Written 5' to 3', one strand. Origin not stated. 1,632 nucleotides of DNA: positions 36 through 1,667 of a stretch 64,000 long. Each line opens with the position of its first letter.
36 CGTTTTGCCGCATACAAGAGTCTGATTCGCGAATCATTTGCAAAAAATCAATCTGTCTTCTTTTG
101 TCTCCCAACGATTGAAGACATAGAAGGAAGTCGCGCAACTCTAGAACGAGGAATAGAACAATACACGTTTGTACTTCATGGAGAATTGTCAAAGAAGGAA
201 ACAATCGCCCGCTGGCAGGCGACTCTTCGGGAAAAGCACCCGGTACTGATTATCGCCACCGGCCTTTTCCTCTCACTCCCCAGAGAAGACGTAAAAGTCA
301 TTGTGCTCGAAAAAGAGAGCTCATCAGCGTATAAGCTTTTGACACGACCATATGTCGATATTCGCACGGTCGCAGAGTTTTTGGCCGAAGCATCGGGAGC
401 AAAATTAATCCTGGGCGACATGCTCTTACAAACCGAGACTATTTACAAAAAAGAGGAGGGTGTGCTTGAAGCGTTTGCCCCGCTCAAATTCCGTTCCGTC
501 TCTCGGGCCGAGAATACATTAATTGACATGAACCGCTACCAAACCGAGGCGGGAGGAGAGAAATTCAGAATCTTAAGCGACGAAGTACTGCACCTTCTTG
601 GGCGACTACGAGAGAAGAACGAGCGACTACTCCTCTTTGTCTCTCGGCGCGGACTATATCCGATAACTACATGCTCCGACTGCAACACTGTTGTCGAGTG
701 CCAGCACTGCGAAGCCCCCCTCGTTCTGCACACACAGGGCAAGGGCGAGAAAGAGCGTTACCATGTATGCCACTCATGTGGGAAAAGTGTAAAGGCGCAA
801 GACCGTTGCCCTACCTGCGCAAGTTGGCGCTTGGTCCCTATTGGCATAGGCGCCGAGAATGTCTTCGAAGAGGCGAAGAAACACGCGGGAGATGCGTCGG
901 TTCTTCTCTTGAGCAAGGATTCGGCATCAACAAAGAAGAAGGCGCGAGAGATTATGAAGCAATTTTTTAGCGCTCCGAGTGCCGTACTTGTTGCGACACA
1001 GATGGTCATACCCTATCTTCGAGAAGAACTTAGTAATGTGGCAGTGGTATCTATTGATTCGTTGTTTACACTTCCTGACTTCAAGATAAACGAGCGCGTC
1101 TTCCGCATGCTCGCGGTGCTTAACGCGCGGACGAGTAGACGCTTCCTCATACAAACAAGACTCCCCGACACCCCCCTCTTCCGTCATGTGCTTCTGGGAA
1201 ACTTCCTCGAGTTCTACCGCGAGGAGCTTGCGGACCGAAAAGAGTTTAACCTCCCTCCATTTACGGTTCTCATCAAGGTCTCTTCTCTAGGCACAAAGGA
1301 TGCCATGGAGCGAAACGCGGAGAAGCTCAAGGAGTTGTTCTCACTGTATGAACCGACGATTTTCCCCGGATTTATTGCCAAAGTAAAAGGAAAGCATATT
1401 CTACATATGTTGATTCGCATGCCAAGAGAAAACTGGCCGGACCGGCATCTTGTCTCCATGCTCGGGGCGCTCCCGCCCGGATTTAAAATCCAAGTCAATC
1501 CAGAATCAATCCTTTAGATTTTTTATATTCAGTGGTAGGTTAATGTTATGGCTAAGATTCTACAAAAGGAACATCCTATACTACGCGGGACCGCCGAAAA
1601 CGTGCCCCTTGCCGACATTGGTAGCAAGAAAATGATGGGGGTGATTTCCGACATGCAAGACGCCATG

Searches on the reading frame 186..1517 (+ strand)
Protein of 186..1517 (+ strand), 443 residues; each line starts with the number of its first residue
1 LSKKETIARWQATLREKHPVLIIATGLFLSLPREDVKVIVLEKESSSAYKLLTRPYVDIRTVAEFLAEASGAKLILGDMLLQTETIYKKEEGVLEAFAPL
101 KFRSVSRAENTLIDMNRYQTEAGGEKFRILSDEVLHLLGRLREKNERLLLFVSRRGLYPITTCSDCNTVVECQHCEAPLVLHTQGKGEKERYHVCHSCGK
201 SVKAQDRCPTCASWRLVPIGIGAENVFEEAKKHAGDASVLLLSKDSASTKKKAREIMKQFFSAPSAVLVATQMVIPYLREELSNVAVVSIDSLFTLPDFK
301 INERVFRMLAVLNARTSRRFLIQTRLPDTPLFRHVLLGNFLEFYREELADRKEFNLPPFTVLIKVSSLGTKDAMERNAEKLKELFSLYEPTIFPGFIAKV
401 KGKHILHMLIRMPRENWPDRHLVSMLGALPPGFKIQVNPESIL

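Call 9: search_protein_families(library=pfam, proteins=[window:186-1517:+], max_evalue=0.01)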
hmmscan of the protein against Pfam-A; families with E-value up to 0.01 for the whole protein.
window:186-1517:+ (443 aa): 1 family
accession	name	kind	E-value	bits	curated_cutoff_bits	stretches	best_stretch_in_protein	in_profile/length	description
PF06869.18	DUF1258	-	0.0084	16.1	33.1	1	189-224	13-48/253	Protein of unknown function (DUF1258)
